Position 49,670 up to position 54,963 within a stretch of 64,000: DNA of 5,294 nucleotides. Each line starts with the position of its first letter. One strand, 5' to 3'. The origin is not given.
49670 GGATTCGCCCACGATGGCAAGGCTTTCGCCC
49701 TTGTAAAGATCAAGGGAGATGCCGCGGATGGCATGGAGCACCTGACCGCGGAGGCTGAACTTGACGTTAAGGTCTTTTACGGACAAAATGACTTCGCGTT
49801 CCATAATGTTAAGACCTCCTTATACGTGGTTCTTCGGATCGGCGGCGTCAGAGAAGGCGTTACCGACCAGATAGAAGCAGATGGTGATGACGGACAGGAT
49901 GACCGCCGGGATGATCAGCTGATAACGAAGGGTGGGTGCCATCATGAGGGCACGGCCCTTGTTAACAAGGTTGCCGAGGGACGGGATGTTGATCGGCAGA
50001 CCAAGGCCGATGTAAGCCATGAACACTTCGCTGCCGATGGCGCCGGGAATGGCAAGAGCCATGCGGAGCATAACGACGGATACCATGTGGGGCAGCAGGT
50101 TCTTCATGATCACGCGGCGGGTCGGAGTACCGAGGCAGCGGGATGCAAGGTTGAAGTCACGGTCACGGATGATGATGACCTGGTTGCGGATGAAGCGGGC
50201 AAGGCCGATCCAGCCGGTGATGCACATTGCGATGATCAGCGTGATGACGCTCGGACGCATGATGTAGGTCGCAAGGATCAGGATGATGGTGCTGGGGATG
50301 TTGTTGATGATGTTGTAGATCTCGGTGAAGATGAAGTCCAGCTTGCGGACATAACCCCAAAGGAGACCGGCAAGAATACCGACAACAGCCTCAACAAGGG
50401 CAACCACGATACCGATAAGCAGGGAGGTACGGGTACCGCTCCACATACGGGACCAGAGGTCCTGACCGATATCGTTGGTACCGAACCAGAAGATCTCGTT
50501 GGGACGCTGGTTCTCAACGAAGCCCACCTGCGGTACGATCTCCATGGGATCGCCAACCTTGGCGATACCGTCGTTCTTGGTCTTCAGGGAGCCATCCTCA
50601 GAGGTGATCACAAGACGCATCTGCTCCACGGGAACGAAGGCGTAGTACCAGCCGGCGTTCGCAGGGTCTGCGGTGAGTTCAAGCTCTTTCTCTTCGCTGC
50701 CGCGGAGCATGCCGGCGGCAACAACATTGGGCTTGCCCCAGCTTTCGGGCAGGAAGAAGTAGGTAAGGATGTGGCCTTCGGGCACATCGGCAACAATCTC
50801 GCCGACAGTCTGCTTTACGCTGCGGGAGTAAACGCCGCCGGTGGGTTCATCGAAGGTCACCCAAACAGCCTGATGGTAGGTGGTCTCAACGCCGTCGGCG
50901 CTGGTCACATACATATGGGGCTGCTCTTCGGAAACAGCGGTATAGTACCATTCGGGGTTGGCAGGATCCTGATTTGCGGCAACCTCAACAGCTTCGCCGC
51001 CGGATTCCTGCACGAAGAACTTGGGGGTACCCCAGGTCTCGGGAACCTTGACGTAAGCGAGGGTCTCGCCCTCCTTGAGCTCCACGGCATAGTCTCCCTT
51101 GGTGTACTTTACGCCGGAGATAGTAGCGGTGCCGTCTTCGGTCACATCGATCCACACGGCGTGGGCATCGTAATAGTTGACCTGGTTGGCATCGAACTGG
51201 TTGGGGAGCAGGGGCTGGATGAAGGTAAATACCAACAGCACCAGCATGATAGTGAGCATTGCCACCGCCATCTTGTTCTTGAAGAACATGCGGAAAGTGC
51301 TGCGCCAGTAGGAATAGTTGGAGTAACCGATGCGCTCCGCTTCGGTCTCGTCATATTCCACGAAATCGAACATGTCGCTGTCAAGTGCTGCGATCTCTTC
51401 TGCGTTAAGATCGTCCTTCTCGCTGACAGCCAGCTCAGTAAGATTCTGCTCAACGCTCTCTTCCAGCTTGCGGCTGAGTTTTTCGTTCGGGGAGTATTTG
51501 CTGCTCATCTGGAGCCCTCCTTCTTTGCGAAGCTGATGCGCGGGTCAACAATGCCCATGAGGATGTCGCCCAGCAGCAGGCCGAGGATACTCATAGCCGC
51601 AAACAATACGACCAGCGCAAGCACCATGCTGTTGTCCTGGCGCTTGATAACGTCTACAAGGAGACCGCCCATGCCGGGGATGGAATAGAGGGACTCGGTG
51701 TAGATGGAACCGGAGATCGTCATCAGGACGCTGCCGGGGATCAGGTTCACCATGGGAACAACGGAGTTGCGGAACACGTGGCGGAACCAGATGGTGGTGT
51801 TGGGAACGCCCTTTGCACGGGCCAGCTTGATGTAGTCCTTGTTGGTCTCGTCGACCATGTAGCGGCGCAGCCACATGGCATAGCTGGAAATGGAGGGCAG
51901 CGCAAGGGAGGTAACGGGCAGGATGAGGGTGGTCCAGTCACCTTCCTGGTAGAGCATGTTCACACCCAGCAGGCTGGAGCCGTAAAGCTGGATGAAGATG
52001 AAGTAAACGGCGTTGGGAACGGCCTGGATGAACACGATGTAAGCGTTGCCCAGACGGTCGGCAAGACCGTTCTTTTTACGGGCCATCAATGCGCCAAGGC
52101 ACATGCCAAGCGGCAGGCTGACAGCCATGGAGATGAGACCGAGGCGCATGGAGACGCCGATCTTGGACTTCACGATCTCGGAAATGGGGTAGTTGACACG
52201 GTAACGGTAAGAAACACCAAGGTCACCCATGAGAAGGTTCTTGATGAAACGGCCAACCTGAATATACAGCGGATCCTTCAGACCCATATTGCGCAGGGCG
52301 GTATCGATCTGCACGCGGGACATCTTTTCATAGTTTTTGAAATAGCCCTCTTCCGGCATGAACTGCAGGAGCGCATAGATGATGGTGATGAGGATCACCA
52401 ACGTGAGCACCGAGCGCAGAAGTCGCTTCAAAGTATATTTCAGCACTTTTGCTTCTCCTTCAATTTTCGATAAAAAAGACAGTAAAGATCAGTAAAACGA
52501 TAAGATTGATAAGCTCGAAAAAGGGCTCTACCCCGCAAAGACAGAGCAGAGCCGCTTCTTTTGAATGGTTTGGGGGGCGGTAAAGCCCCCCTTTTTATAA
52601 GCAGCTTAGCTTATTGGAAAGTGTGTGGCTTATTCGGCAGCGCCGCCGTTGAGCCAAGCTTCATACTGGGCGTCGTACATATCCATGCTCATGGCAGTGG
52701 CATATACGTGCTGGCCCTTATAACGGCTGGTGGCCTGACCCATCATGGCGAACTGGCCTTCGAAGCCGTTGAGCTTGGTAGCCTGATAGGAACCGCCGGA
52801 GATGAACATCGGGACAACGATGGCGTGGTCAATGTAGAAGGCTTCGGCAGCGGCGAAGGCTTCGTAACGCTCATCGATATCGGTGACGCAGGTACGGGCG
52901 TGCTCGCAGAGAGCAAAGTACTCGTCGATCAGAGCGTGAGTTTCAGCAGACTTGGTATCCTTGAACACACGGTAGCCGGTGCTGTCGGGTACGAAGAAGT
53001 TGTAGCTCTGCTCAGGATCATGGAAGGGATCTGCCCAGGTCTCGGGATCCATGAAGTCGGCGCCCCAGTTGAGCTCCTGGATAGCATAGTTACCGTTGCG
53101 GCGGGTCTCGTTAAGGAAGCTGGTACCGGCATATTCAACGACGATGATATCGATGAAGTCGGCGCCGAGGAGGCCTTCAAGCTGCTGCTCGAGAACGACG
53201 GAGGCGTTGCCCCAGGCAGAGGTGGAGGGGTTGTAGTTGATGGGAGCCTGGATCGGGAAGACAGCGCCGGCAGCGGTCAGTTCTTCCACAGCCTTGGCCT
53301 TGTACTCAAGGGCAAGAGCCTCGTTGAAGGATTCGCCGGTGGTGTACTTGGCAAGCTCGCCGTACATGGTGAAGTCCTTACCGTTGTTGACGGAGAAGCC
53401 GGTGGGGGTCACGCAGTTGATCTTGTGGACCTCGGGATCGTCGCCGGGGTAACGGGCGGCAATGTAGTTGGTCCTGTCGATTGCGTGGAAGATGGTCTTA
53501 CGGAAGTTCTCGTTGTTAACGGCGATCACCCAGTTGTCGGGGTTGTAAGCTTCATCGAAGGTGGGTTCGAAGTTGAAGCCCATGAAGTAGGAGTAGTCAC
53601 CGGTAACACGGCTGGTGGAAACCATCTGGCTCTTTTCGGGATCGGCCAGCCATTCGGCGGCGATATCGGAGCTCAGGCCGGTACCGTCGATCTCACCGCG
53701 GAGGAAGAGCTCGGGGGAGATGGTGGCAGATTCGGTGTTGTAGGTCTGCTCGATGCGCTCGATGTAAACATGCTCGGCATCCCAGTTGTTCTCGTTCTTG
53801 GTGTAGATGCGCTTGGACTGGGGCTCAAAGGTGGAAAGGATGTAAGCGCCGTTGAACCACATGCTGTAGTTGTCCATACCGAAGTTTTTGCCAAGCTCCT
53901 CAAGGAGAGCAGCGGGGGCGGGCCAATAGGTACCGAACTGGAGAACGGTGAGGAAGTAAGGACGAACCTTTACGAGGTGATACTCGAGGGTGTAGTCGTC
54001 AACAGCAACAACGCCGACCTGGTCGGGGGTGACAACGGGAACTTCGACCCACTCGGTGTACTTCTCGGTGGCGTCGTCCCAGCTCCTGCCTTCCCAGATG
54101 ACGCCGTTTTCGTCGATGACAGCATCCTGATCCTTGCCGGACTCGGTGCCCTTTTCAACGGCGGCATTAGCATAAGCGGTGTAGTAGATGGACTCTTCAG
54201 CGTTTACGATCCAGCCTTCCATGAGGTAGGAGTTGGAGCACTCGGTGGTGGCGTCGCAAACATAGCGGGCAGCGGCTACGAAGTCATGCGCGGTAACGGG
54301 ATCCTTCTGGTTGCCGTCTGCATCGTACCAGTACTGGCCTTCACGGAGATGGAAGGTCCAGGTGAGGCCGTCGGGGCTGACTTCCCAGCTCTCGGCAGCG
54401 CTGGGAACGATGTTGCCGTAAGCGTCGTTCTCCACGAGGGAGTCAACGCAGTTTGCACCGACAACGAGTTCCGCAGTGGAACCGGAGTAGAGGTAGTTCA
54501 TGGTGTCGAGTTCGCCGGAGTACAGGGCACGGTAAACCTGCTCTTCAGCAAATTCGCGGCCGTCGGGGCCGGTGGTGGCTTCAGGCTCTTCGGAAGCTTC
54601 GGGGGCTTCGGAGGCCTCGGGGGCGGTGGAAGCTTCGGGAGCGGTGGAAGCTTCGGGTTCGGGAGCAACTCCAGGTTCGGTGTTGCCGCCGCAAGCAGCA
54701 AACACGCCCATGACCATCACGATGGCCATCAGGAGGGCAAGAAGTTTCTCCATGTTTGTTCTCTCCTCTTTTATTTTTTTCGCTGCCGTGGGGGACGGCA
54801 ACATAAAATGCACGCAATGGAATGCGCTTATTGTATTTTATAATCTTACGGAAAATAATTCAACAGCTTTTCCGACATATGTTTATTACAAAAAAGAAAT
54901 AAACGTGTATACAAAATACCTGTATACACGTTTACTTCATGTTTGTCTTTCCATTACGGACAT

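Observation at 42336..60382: An 18-kb same-strand supercluster reads as a murein-peptide and D-amino-acid salvage system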

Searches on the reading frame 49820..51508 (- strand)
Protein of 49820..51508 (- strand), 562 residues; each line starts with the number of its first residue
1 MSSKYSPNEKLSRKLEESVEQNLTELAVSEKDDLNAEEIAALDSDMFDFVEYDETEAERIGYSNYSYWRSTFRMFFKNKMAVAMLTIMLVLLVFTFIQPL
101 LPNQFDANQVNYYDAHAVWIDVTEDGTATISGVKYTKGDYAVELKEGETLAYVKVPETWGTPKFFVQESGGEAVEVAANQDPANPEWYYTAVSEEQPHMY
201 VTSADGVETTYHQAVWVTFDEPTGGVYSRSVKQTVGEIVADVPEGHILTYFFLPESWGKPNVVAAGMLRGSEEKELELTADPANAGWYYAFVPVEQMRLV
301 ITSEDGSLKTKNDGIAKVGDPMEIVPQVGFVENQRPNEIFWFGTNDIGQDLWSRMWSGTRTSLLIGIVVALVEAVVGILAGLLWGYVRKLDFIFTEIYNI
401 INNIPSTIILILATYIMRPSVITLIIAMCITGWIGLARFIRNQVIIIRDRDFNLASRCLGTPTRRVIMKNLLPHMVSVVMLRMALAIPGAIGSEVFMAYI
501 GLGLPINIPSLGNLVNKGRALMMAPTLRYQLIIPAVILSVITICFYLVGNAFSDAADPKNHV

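Call 4: search_protein_families(library=pfam, proteins=[window:49820-51508:-])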
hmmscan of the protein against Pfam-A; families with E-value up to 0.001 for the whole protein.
window:49820-51508:- (562 aa): 2 families
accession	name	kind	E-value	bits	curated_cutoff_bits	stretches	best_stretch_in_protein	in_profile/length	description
PF00528.27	BPD_transp_1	-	4.9e-24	85.5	26.4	1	377-559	1-181/184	Binding-protein-dependent transport system inner membrane component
PF12911.12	OppC_N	-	1.4e-09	38.1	23.9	1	66-110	1-46/53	N-terminal TM domain of oligopeptide transport permease C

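Call 6: search_protein_families(library=ncbifam, proteins=[window:49820-51508:-], max_evalue=0.00001)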
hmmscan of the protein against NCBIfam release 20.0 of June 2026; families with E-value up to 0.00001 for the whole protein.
window:49820-51508:- (562 aa): 14 families
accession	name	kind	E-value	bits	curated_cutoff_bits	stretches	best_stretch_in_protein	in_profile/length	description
NF043080.1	MMSYN1_0166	equivalog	3.5e-100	334.9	370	2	332-562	75-307/307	oligopeptide ABC transporter permease OppC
NF045475.1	Opp3C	equivalog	2.3e-74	250.5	450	2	330-560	98-327/328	oligopeptide ABC transporter permease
NF045476.1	Opp4C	equivalog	1.6e-50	172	350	1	333-559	50-278/278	oligopeptide ABC transporter permease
NF045474.1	Opp2C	equivalog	1.9e-39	135.7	300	1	334-556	14-235/236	nickel transporter permease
NF011935.0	PRK15406.1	equivalog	3.1e-39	135.5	433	1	340-560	82-301/302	oligopeptide ABC transporter permease OppC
NF011662.0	PRK15082.1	equivalog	7.3e-32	110.9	484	1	333-559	74-299/303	glutathione ABC transporter permease GsiD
TIGR02790.1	nickel_nikC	equivalog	8.1e-30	104.3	358.45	1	336-555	38-256/258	nickel ABC transporter permease subunit NikC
NF045473.1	Opp1C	equivalog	4.1e-29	101.8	350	1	337-559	45-266/267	nickel/cobalt ABC transporter permease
NF011596.0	PRK15021.1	subfamily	1e-28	100.4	439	1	336-561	117-340/341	microcin C ABC transporter permease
NF007376.0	PRK09881.1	equivalog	2e-25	89.4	434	1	335-560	69-293/298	D,D-dipeptide ABC transporter permease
NF008160.0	PRK10913.1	equivalog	3.2e-25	89.2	483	1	339-559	78-297/300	dipeptide ABC transporter permease DppC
NF007738.0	PRK10417.1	equivalog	3.8e-25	88.9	335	1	335-559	47-270/277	nickel ABC transporter permease subunit NikC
NF047573.1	opine_perm_CntC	exception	2.6e-19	69.6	440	1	338-559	50-270/271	staphylopine uptake ABC transporter permease subunit CntC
NF011691.0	PRK15111.1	equivalog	7.6e-16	58.5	379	1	339-550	75-285/296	putrescine export ABC transporter permease SapC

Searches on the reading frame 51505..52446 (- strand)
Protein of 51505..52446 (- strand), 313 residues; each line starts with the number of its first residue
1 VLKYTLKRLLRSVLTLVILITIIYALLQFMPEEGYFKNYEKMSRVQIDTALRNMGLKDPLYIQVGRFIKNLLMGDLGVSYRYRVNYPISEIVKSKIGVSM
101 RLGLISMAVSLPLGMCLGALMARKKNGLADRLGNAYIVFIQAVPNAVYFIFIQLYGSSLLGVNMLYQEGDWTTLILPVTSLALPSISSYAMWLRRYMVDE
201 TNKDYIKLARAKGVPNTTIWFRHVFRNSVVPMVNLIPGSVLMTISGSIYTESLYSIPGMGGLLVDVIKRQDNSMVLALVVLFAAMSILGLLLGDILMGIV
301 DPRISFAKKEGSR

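Call 4: search_protein_families(library=pfam, proteins=[window:51505-52446:-])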
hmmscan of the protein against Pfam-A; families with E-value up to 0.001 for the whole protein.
window:51505-52446:- (313 aa): 2 families
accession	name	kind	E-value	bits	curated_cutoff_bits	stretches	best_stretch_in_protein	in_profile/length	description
PF00528.27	BPD_transp_1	-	9.2e-33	113.9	26.4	1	114-305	1-183/184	Binding-protein-dependent transport system inner membrane component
PF19300.4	BPD_transp_1_N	-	6.3e-07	30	23.8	1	1-75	1-76/114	Binding-prot-dependent transport system membrane comp, N-term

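Call 6: search_protein_families(library=ncbifam, proteins=[window:51505-52446:-], max_evalue=0.00001)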
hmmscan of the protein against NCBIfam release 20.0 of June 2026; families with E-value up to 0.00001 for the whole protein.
window:51505-52446:- (313 aa): 14 families
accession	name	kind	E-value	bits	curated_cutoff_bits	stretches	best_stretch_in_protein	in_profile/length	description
NF045471.1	Opp3B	equivalog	5.7e-64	216.5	480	1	1-307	1-305/308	oligopeptide ABC transporter permease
NF045472.1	Opp4B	equivalog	7.8e-60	202.8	450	1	1-304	1-318/319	oligopeptide ABC transporter permease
NF043081.1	MMSYN1_0165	equivalog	1.9e-59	201.6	350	1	83-307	162-387/388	oligopeptide ABC transporter permease OppB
NF045470.1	Opp2B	equivalog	2.1e-48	165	350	1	8-304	1-299/300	nickel ABC transporter permease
NF007008.0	PRK09471.1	equivalog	2.7e-44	151.8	388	1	1-305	1-305/306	oligopeptide ABC transporter permease OppB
TIGR02789.1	nickel_nikB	equivalog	1.4e-43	149.5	447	1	1-311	1-311/314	nickel ABC transporter permease subunit NikB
NF045469.1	Opp1B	equivalog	6.7e-41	140.8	380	1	1-304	1-306/307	nickel/cobalt ABC transporter permease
NF011661.0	PRK15081.1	equivalog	1.9e-40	139.2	463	1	1-306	1-305/306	glutathione ABC transporter permease GsiC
NF007677.0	PRK10352.1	equivalog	3.2e-33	115.2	433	1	1-307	1-309/314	nickel ABC transporter permease subunit NikB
NF008161.0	PRK10914.1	equivalog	6.9e-32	110.9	590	2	173-306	204-337/339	dipeptide ABC transporter permease DppB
NF011712.0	PRK15133.1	subfamily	1.4e-21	76.9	445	1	52-308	91-363/364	microcin C ABC transporter permease YejB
NF011690.0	PRK15110.1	equivalog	5.8e-18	65.4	432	1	173-302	182-311/321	putrescine export ABC transporter permease SapB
NF045474.1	Opp2C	equivalog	3.8e-07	30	300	1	98-235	41-163/236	nickel transporter permease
NF045476.1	Opp4C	equivalog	4.5e-06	26.1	350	1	98-260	78-222/278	oligopeptide ABC transporter permease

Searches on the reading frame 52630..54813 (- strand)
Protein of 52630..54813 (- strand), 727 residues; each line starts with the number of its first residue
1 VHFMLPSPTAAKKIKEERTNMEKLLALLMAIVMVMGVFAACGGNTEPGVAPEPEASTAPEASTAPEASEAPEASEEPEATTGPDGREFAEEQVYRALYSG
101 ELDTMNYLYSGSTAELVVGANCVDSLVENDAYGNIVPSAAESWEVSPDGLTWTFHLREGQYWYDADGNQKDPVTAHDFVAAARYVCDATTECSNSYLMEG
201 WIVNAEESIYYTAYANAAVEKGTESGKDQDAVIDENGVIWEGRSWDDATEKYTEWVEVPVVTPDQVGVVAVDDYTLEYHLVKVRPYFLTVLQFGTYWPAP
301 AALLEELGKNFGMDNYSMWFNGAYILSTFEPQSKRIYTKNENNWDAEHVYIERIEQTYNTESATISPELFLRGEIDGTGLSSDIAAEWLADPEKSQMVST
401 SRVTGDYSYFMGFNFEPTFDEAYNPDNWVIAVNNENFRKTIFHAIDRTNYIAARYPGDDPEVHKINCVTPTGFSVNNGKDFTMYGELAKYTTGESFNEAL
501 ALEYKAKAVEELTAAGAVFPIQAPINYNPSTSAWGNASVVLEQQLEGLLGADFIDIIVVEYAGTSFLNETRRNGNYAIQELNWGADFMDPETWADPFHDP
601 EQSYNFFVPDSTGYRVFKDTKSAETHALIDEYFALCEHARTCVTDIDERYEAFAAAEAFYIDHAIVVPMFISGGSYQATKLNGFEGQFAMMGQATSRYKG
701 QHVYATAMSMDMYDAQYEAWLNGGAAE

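Call 4: search_protein_families(library=pfam, proteins=[window:52630-54813:-])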
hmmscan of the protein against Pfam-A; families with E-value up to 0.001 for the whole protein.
window:52630-54813:- (727 aa): 1 family
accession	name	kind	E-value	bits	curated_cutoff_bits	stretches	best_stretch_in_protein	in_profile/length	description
PF00496.27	SBP_bac_5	-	1e-44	153.6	32.4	1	134-603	1-366/368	Bacterial extracellular solute-binding proteins, family 5 Middle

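Call 6: search_protein_families(library=ncbifam, proteins=[window:52630-54813:-], max_evalue=0.00001)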
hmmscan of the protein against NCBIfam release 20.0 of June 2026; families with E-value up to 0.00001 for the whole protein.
window:52630-54813:- (727 aa): 7 families
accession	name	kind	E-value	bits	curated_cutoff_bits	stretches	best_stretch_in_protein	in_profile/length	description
NF043077.1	MMSYN1_0169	equivalog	2.8e-35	122.1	650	2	269-450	261-457/896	oligopeptide ABC transporter substrate-binding protein OppA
NF011684.0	PRK15104.1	equivalog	1e-22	80.6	947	2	76-209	23-151/543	oligopeptide ABC transporter substrate-binding protein OppA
NF007287.0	PRK09755.1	equivalog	1.8e-20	73.3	1098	2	265-591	154-442/535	ABC transporter substrate-binding protein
NF047575.1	opine_bind_CntA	exception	2e-09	36.6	800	1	101-167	46-109/535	staphylopine-dependent metal ABC transporter substrate-binding lipoprotein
TIGR02294.1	nickel_nikA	equivalog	2.2e-09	36.4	393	1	115-165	28-78/501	nickel ABC transporter substrate-binding protein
NF045467.1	Opp4A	equivalog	5.7e-08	31.4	650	0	74-189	18-127/556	oligopeptide ABC transporter substrate-binding protein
NF043070.1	DppA_dipep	equivalog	1.6e-06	27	1005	1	123-167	61-106/535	dipeptide ABC transporter periplasmic-binding protein DppA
